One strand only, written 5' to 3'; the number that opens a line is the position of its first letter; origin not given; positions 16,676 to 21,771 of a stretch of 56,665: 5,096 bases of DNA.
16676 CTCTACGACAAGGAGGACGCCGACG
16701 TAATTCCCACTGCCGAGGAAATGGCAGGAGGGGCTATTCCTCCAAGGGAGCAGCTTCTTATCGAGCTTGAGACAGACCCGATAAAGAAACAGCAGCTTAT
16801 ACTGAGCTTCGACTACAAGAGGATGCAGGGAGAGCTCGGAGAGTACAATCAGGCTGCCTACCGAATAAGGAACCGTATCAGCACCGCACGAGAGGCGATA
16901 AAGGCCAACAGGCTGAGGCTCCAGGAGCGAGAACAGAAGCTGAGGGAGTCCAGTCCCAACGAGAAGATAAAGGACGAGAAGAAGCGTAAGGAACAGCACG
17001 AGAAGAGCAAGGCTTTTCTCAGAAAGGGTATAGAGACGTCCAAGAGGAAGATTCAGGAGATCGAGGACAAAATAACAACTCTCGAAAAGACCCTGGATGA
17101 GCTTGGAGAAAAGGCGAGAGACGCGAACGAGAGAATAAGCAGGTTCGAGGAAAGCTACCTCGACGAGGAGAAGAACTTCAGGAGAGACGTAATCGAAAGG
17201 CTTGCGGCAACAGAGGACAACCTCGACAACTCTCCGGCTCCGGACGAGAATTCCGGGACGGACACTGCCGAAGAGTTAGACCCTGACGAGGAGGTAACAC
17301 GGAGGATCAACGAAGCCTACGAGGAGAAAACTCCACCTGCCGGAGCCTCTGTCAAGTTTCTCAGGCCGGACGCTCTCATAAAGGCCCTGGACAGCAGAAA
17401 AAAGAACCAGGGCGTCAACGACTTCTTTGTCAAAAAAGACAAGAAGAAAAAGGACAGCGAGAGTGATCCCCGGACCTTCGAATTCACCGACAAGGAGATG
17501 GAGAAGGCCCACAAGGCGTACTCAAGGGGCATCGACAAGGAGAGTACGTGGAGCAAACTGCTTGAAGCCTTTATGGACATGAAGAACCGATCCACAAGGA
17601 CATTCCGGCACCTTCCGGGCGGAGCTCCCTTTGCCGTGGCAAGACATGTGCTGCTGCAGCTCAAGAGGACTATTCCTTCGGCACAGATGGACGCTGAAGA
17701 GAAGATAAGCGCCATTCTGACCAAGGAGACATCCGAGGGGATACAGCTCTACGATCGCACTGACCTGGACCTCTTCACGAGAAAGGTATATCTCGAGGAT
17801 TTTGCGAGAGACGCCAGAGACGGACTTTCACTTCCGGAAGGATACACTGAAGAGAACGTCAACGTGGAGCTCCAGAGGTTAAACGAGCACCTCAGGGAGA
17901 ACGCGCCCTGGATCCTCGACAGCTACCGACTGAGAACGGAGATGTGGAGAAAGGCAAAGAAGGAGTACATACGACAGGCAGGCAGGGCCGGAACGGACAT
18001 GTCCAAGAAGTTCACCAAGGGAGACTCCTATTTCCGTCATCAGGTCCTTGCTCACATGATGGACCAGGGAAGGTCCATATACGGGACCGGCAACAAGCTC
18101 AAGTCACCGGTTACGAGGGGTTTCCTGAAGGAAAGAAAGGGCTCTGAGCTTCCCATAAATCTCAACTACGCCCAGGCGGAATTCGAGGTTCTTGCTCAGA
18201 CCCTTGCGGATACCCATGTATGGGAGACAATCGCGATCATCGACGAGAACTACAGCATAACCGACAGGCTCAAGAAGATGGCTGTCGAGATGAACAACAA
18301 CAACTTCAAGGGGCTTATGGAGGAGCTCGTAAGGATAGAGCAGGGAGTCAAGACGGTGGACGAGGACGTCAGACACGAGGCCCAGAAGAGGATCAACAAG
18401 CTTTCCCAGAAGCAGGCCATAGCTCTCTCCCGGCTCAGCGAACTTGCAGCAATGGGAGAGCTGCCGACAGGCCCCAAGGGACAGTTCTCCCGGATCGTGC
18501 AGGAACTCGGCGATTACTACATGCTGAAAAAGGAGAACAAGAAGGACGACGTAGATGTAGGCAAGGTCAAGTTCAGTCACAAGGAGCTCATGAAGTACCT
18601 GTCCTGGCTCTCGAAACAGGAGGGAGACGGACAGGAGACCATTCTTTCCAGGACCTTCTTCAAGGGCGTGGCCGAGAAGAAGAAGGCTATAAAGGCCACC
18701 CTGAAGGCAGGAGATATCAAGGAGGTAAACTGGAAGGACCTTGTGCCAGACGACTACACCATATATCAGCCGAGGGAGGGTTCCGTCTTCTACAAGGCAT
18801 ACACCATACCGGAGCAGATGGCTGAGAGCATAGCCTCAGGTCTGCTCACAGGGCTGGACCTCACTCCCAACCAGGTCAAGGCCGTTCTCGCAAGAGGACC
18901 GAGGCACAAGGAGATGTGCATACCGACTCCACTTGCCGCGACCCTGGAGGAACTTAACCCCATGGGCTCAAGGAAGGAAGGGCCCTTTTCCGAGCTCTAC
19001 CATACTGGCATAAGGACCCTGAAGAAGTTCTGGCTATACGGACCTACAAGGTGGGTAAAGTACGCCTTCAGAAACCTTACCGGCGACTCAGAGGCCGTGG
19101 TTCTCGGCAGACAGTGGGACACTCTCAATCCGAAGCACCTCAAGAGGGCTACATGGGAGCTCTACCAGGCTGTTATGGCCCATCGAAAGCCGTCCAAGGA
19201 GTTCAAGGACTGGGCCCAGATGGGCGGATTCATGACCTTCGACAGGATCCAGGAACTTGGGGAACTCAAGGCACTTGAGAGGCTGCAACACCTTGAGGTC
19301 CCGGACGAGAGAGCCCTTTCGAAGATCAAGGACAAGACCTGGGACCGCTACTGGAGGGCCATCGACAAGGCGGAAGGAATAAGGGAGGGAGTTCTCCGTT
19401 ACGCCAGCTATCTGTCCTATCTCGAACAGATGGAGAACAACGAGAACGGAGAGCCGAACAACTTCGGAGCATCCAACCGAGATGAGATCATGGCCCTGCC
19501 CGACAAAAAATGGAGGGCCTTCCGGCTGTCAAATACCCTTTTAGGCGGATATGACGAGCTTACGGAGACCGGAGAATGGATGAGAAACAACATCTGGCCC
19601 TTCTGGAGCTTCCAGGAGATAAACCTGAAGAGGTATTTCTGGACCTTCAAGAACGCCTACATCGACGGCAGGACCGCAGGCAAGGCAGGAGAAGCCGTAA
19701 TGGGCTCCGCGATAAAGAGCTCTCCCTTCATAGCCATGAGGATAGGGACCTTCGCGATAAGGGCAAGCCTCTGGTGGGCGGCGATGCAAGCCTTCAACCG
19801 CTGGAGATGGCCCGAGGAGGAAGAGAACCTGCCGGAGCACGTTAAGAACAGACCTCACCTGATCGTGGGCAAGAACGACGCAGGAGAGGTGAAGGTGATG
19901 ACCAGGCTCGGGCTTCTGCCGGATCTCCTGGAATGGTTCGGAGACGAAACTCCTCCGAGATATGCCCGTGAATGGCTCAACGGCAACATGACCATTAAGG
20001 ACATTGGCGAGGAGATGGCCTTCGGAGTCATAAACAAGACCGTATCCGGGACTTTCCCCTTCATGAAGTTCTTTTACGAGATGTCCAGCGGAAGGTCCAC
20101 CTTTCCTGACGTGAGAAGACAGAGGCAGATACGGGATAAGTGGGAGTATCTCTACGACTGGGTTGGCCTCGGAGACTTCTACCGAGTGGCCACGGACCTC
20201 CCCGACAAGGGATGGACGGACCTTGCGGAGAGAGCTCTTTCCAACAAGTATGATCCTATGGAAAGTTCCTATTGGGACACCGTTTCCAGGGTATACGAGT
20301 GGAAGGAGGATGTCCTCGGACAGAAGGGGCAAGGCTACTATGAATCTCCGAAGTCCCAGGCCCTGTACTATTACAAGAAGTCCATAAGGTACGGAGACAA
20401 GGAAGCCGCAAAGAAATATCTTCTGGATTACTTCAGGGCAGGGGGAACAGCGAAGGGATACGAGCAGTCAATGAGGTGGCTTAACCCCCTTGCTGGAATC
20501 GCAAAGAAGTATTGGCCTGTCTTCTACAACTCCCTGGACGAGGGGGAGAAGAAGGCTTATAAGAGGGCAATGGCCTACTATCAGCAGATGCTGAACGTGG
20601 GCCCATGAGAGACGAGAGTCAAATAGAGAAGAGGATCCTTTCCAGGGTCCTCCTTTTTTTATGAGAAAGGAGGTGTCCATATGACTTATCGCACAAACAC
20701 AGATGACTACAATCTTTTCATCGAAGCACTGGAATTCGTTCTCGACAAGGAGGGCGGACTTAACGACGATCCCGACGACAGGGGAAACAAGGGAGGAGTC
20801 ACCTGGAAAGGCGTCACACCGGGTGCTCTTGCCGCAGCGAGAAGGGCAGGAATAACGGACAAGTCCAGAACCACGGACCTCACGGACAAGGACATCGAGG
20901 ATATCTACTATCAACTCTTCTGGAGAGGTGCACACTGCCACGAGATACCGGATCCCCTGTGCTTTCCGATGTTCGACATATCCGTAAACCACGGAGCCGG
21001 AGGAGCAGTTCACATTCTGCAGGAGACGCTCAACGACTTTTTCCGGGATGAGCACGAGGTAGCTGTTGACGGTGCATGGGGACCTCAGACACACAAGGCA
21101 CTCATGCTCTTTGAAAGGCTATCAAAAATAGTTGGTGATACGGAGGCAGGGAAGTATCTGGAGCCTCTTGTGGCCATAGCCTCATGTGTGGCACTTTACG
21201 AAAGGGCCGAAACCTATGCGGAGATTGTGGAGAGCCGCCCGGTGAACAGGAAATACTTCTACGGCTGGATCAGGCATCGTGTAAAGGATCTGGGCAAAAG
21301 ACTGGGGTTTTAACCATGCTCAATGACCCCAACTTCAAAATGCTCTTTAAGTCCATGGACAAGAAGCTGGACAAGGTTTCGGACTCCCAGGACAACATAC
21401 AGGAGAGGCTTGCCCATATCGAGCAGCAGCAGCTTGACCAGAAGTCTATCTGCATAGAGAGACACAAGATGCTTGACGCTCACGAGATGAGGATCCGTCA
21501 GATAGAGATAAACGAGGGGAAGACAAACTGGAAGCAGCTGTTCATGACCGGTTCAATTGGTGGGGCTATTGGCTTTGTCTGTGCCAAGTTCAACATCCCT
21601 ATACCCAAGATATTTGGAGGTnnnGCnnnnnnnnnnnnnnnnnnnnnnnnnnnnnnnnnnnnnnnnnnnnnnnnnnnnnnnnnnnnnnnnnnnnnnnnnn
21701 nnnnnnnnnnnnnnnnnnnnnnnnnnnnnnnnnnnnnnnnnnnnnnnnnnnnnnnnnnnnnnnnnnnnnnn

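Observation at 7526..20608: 4,360-aa single ORF (about 23% of the genome) in the virion module combining pore-former-like N-terminus, N6-adenine methyltransferase and SNF2 helicase, with ~2,900 aa of unassigned sequence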

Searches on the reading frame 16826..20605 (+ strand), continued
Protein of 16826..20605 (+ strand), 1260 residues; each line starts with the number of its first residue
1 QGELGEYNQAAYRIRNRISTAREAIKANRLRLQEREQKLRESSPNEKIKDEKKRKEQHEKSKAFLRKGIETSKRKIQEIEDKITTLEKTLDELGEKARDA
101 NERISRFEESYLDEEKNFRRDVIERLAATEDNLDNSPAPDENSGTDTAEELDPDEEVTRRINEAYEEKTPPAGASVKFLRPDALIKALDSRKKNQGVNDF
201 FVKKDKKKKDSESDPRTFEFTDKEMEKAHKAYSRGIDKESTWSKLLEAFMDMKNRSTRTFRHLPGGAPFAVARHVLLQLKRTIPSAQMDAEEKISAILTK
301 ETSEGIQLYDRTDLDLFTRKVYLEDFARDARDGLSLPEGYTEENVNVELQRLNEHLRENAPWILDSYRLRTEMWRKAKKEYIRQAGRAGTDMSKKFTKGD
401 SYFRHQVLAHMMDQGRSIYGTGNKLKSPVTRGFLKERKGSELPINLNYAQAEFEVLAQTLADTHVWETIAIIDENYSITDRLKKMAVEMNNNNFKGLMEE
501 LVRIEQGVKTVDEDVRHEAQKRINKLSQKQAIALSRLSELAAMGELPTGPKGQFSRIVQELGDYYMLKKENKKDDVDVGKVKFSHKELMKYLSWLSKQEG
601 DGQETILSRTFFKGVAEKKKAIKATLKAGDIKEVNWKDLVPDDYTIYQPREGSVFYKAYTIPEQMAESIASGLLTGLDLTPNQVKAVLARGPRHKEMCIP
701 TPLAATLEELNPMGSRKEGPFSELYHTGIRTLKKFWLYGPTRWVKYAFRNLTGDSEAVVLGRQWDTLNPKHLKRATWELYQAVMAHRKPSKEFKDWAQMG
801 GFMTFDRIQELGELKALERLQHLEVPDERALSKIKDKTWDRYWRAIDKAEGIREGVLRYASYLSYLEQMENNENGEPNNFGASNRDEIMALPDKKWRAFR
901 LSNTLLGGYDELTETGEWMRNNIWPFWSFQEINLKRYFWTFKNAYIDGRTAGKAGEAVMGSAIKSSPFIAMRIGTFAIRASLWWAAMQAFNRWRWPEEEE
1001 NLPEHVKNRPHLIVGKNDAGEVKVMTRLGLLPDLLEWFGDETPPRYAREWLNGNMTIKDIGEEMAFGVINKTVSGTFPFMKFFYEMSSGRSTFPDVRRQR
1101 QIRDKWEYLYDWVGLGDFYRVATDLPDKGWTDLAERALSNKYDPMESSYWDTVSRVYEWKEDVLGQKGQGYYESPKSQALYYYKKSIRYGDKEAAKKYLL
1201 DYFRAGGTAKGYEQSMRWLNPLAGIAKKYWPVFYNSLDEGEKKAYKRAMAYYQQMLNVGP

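Call 61: fold_search(model_id=the predicted structure, library=viral)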
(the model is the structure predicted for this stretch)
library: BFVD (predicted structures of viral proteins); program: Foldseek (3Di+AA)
matches with E <= 10: 195; with E <= 0.001: 32
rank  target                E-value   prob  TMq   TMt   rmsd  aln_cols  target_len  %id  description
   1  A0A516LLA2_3          7.5e-35  1.00  0.50  0.43  28.8      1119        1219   23  (no name in the UniProt tables at hand)
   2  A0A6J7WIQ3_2          7.4e-14  1.00  0.43  0.44  19.5      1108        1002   14  Large polyvalent protein associated domain-containing protein [uncultured Caudovirales phage]
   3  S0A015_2              4.4e-10  1.00  0.36  0.40  28.9      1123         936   12  Uncharacterized protein [Cellulophaga phage phi19:3]
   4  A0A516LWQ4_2          1.4e-09  1.00  0.42  0.44  16.8      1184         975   12  (no name in the UniProt tables at hand)
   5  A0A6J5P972            7.1e-09  1.00  0.27  0.23  30.5      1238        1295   12  Uncharacterized protein [uncultured Caudovirales phage]
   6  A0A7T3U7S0            2.8e-08  1.00  0.43  0.37  20.3      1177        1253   12  (no name in the UniProt tables at hand)
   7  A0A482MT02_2          4.2e-08  1.00  0.40  0.38  15.6      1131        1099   11  Large polyvalent protein associated domain-containing protein [Escherichia phage PTXU04]
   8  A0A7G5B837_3          7.5e-08  1.00  0.37  0.37  15.3      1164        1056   10  Uncharacterized protein [Ralstonia phage Alix]
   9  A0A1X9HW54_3          1.8e-07  1.00  0.40  0.33  17.1      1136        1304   12  (no name in the UniProt tables at hand)
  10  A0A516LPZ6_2          1.9e-07  1.00  0.40  0.33  15.6      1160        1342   12  (no name in the UniProt tables at hand)
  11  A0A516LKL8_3          2.2e-07  1.00  0.37  0.35  19.5      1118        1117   10  (no name in the UniProt tables at hand)
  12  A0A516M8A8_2          2.3e-07  1.00  0.42  0.39  20.8      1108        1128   10  (no name in the UniProt tables at hand)
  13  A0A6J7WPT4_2          2.7e-07  1.00  0.38  0.34  15.9      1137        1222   10  Large polyvalent protein associated domain-containing protein [uncultured Caudovirales phage]
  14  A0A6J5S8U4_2          3.8e-07  1.00  0.38  0.30  19.8      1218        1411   10  Large polyvalent protein associated domain-containing protein [uncultured Caudovirales phage]
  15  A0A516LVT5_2          6.0e-07  1.00  0.37  0.32  18.5      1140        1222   11  (no name in the UniProt tables at hand)
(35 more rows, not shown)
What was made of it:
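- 17477..20605 (+): Conserved C-terminal module, aa 3318-4360: mostly alpha-helical, with 35 invariant positions among 50 diverse members. 32 BFVD matches to pieces of polyvalent phage proteins (call 61).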

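Call 62: find_related_loci(query=A2, collection=genome_contigs, flank=10000)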
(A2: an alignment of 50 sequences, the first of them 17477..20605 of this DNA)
Query A2 (1043 aa) in genome_contigs; peptide patterns used: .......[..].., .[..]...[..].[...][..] (x = any residue, [..] = any of these).
83 stretches matched a pattern; 37 encode a relative of the query (tblastn E <= 1e-3); 37 distinct loci.
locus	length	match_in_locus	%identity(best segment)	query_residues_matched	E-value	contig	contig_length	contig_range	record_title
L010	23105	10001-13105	32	1-1043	3e-157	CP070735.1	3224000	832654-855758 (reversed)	MAG: Deltaproteobacteria bacterium isolate bin40 chromosome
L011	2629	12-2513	35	170-1042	8e-154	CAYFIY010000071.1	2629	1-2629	MAG TPA_asm: Candidatus Hadarchaeota archaeon isolate ERP003628_co1_45 genome assembly, contig: NODE_49615_length_2629_c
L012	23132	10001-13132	31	3-1038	2e-141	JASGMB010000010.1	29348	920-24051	MAG: Clostridiales bacterium isolate DJKA123_ANT-F21_bin.21 scaffold_445, whole genome shotgun sequence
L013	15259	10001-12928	31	1-1039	8e-134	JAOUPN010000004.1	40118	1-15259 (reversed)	MAG: Nitrospira sp. isolate 8_1_Oct_SF_Bin54 8_1_Oct_SF_Bin54_scaffold_290_c2, whole genome shotgun sequence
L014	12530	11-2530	38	30-1039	5e-129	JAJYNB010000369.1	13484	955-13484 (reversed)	MAG: Bacillota bacterium isolate DBS2-4.bin25 NODE_8278_length_13484_cov_1.27918, whole genome shotgun sequence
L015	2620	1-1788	39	436-1042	2e-135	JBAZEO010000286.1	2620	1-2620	MAG: Dehalococcoidia bacterium isolate SO_2017_LW3_128 NODE_171772_length_2620_cov_2.431207_LW162_2017, whole genome sho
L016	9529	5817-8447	36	5-1038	5e-125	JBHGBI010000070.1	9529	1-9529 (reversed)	MAG: Syntrophales bacterium isolate SBS.BIN.13 SBSBIN13_contig_70, whole genome shotgun sequence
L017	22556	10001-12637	37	1-1039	3e-124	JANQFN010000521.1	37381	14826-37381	MAG: Desulfarculaceae bacterium isolate PL23a_bin.9 k99_1857661, whole genome shotgun sequence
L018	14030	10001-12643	36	2-1039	2e-123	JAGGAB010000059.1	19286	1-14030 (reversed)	MAG: Bacillota bacterium isolate CTSoil_079 scaffold_939, whole genome shotgun sequence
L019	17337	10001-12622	36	1-1040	4e-123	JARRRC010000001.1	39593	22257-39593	MAG: Desulfobacterales bacterium isolate Spart_218_MAG scaffold_577, whole genome shotgun sequence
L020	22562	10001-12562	37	1-1016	5e-122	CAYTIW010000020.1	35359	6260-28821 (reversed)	MAG TPA_asm: uncultured Planctomycetales bacterium isolate binchicken_co115_236 genome assembly, contig: NODE_2046_lengt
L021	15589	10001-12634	36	3-1039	1e-121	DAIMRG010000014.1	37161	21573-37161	MAG TPA_asm: Clostridiales bacterium isolate CTOTU40347 NODE_978_length_37161_cov_4.632431, whole genome shotgun sequenc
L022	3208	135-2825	35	1-1042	2e-120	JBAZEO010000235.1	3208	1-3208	MAG: Dehalococcoidia bacterium isolate SO_2017_LW3_128 NODE_125268_length_3208_cov_4.363843_LW162_2017, whole genome sho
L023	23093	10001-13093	29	1-1040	8e-115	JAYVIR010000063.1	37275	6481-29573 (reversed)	MAG: Eubacteriales bacterium isolate GL51_Up_metabinner_15_sub GL51_Up_metabinner_15_sub_62, whole genome shotgun sequen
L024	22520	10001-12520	38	1-1008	9e-113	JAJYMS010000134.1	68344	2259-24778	MAG: Bacillota bacterium isolate DBS2-4.bin160 NODE_579_length_68344_cov_2.12494, whole genome shotgun sequence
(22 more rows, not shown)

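Call 88: search_protein_families(library=pfam, alignment_id=A4, max_evalue=0.0001)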
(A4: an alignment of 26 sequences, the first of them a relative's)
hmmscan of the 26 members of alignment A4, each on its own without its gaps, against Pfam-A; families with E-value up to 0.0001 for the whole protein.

A. member 1, P0007 (1603 aa): 1 family
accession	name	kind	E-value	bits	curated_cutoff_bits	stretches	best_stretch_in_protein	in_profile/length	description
PF01464.25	SLT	-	3.2e-24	85.2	21.3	1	337-439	2-111/117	Transglycosylase SLT domain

B. families by the number of members that match (of 26 scanned): 5 families
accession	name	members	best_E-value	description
PF18760.7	ART-PolyVal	4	1.2e-20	ADP-Ribosyltransferase in polyvalent proteins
PF00990.26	GGDEF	4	8.8e-09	Diguanylate cyclase, GGDEF domain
PF13872.12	AAA_34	1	2.6e-115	P-loop containing NTP hydrolase pore-1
PF13871.12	Helicase_C_4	1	8.2e-88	C-terminal domain on Strawberry notch homologue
PF01464.25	SLT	1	3.2e-24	Transglycosylase SLT domain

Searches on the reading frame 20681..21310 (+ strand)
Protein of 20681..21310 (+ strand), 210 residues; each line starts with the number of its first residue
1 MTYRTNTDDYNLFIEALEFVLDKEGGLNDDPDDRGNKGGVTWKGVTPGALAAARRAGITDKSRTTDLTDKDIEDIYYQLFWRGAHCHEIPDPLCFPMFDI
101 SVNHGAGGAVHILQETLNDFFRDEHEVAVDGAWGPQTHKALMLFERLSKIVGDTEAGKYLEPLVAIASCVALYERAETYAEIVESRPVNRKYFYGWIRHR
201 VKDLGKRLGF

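Call 17: search_protein_families(library=phrogs, proteins=[window:20681-21310:+], max_evalue=0.001)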
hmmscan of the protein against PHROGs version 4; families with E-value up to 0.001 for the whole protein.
window:20681-21310:+ (210 aa): 3 families
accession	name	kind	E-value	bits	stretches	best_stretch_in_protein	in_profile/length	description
phrog_315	-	lysis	6.4e-28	98.6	1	13-201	335-485/677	endolysin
phrog_12853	-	unknown function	3.4e-12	47.9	1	16-141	6-129/131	-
phrog_2649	-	lysis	0.00032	21.6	1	106-158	180-229/261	endolysin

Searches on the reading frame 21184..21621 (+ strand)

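Call 17: search_protein_families(library=phrogs, proteins=[window:21184-21621:+], max_evalue=0.001)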
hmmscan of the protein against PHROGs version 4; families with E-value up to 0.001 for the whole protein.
window:21184-21621:+ (146 aa): 1 family
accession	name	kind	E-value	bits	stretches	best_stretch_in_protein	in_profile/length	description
phrog_689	-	lysis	0.00075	20.7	0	65-136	7-85/91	holin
